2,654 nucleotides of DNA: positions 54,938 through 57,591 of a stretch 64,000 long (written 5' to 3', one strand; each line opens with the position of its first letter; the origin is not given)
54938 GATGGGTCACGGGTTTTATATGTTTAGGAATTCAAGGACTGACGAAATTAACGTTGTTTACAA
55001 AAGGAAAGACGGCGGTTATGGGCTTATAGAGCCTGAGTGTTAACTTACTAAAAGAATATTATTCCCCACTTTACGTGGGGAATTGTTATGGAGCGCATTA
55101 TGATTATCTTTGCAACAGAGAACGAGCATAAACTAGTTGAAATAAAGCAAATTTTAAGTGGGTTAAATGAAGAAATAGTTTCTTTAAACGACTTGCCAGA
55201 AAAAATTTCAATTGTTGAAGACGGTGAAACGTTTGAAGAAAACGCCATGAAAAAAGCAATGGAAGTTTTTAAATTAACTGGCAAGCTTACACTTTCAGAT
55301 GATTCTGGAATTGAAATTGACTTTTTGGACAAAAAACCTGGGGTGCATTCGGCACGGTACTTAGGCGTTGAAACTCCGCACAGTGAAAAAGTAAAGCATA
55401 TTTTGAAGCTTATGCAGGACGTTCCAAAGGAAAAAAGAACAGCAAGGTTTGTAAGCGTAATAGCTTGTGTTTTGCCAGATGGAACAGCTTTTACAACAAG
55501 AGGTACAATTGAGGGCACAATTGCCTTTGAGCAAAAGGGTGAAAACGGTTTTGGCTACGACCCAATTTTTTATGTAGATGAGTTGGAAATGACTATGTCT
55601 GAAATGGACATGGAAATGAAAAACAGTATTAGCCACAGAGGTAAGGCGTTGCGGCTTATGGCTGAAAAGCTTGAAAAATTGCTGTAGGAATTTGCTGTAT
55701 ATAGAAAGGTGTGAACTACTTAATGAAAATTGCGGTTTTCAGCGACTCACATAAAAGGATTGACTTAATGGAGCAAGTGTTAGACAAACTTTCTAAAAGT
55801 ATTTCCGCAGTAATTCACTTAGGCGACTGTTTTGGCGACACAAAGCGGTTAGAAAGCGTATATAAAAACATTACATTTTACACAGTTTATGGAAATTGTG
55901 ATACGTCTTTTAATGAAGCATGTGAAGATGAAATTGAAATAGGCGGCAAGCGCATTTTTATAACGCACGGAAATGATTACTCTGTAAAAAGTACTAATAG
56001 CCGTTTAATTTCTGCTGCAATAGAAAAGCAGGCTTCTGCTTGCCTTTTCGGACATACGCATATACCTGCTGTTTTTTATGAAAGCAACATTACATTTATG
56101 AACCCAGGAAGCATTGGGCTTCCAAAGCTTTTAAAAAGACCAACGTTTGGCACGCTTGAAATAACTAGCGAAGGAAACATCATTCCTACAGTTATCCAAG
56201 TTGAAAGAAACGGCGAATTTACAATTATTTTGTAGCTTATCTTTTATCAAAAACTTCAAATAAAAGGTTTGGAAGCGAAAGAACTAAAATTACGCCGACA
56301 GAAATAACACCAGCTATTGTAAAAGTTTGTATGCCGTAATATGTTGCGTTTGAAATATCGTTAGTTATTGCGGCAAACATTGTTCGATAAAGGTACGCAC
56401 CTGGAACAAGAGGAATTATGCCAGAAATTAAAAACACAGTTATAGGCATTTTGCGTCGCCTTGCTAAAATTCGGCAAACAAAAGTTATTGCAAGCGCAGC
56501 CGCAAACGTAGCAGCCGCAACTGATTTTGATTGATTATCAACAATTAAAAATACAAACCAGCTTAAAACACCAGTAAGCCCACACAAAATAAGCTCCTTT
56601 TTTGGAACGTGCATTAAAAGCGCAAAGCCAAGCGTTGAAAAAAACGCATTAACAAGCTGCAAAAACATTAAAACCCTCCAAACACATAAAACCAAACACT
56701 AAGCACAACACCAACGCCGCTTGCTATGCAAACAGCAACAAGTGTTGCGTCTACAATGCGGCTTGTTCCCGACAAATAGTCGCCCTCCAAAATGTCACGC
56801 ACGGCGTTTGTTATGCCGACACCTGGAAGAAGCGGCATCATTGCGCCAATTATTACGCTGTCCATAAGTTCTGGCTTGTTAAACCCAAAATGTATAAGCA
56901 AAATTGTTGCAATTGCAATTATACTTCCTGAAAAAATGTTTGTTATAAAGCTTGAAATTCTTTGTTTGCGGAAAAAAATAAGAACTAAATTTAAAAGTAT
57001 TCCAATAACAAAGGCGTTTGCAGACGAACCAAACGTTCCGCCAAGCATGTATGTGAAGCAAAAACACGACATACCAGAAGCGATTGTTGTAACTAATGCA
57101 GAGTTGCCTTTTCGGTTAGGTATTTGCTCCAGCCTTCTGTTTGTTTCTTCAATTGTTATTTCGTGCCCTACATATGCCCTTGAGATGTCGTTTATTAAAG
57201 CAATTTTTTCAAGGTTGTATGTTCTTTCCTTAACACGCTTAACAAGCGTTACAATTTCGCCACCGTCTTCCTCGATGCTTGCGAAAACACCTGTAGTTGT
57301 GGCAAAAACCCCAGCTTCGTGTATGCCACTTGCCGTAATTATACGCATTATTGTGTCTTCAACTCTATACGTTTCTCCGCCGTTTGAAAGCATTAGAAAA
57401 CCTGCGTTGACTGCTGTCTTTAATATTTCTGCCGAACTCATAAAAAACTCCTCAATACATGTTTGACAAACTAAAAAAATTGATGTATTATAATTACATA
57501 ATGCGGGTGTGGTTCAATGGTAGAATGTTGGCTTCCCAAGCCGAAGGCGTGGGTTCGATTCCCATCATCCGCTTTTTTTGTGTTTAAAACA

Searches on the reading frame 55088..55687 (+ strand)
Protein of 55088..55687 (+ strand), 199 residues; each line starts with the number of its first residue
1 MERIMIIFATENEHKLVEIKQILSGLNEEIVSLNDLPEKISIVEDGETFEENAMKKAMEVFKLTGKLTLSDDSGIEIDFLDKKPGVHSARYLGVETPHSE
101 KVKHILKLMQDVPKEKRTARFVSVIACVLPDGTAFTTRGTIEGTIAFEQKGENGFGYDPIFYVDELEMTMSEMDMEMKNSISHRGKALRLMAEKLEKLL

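Call 51: search_protein_families(library=pfam, proteins=[window:55088-55687:+], max_evalue=0.00001)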
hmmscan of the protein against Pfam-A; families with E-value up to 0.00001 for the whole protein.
window:55088-55687:+ (199 aa): 1 family
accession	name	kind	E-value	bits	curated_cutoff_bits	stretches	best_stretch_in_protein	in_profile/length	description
PF01725.21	Ham1p_like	-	3.9e-64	216.4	22.5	1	6-193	1-185/186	Ham1 family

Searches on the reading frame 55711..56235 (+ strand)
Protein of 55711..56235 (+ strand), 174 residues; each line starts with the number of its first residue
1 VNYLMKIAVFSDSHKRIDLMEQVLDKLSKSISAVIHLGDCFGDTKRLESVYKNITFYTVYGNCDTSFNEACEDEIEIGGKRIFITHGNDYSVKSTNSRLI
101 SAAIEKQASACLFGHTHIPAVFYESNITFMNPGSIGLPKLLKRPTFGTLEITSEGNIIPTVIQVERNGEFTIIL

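Call 51: search_protein_families(library=pfam, proteins=[window:55711-56235:+], max_evalue=0.00001)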
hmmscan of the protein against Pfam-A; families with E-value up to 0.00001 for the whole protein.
window:55711-56235:+ (174 aa): 2 families
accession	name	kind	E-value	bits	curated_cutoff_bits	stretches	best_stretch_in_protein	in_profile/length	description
PF12850.12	Metallophos_2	-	2.2e-32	112.6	27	1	5-153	1-153/154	Calcineurin-like phosphoesterase superfamily domain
PF00149.33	Metallophos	-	3.1e-08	34.7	21.5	1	5-88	1-116/191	Calcineurin-like phosphoesterase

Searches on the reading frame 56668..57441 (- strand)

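Call 51: search_protein_families(library=pfam, proteins=[window:56668-57441:-], max_evalue=0.00001)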
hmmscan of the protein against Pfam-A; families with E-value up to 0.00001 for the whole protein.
window:56668-57441:- (257 aa): 1 family
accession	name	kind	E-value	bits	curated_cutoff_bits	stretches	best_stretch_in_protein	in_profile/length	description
PF06738.18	ThrE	-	1.7e-66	224.6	26.3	1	9-249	2-240/241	Putative threonine/serine exporter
